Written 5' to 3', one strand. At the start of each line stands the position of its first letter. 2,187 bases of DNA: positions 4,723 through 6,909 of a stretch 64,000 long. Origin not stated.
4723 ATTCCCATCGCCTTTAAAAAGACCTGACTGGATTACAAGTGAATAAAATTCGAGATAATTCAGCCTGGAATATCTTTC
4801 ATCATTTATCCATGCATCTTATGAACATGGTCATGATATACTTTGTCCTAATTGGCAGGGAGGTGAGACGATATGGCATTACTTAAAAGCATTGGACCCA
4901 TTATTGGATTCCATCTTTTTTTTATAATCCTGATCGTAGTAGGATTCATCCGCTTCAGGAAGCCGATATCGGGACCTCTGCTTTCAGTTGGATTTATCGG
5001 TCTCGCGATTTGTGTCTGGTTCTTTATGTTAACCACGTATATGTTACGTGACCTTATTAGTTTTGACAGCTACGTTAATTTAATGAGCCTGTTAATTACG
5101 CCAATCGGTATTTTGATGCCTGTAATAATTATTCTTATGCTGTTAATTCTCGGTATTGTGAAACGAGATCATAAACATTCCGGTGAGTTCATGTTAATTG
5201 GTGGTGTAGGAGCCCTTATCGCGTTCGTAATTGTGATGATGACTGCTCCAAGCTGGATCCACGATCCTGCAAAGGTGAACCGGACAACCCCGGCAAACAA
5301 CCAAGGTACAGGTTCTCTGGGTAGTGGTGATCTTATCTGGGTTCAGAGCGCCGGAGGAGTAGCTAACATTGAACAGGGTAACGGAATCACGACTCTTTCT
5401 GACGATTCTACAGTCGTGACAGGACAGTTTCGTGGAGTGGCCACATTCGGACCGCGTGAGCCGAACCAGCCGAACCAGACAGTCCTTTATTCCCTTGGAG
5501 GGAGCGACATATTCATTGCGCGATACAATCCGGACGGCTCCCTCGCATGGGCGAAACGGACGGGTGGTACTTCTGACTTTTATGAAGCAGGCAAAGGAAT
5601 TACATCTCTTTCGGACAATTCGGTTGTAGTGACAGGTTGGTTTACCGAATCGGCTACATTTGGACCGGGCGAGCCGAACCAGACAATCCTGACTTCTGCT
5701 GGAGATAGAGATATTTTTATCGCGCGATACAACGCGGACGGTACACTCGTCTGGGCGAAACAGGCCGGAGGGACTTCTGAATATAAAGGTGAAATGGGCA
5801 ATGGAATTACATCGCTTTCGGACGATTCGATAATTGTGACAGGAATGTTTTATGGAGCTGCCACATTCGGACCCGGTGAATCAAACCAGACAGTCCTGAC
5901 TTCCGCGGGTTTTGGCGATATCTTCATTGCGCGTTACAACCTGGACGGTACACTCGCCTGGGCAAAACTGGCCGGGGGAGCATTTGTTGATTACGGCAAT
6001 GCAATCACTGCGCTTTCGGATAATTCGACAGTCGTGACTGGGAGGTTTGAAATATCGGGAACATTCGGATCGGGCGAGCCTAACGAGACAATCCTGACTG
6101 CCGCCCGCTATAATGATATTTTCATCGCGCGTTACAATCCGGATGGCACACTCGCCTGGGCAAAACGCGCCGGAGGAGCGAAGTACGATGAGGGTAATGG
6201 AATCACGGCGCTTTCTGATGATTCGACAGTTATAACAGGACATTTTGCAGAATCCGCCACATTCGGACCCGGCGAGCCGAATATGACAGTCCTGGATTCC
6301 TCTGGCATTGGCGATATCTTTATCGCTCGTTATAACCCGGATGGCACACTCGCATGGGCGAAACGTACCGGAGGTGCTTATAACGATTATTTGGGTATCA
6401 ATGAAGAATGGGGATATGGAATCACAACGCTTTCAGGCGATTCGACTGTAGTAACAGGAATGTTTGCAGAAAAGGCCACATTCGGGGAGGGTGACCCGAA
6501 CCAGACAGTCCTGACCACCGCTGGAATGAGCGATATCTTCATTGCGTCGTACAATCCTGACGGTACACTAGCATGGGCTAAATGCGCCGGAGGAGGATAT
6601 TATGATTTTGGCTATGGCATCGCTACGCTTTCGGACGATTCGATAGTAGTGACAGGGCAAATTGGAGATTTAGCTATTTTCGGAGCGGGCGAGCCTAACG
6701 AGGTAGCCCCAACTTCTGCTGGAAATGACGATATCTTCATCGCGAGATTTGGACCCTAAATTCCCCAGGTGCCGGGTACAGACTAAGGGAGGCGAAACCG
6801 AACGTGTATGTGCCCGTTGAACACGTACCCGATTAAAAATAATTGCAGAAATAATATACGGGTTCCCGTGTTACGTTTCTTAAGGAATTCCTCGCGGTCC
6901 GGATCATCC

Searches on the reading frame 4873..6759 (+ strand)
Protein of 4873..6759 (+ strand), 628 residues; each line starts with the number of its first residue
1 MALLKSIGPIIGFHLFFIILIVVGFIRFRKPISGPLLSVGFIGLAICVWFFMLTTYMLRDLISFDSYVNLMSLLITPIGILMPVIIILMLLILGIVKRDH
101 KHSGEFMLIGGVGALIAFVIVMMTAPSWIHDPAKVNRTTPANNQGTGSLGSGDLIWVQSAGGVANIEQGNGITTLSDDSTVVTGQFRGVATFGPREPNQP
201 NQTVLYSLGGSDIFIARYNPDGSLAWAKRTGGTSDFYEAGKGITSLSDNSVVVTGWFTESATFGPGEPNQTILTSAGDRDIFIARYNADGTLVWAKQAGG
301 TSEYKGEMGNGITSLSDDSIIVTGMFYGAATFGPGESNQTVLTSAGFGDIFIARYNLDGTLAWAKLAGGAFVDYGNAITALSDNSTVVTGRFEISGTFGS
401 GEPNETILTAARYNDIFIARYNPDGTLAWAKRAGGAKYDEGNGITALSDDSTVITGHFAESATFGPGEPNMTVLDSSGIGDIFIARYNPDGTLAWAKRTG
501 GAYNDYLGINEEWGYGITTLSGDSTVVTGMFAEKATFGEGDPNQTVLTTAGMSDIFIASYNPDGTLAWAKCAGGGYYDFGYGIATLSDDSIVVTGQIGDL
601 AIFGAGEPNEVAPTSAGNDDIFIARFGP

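Call 42: search_protein_families(library=ncbifam, proteins=[window:4873-6759:+], max_evalue=0.00001)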
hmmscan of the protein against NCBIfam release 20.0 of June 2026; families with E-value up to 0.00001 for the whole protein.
window:4873-6759:+ (628 aa): 2 families
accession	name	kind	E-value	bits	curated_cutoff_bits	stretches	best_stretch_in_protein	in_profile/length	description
TIGR02608.1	delta_60_rpt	domain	1.3e-25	89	76.5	0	242-292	5-40/55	delta-60 repeat domain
NF047494.1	Lepto_SBBP_lipo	equivalog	1.1e-15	57.3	400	1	337-503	267-423/466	SBBP repeat beta-propeller lipoprotein, LipL53 family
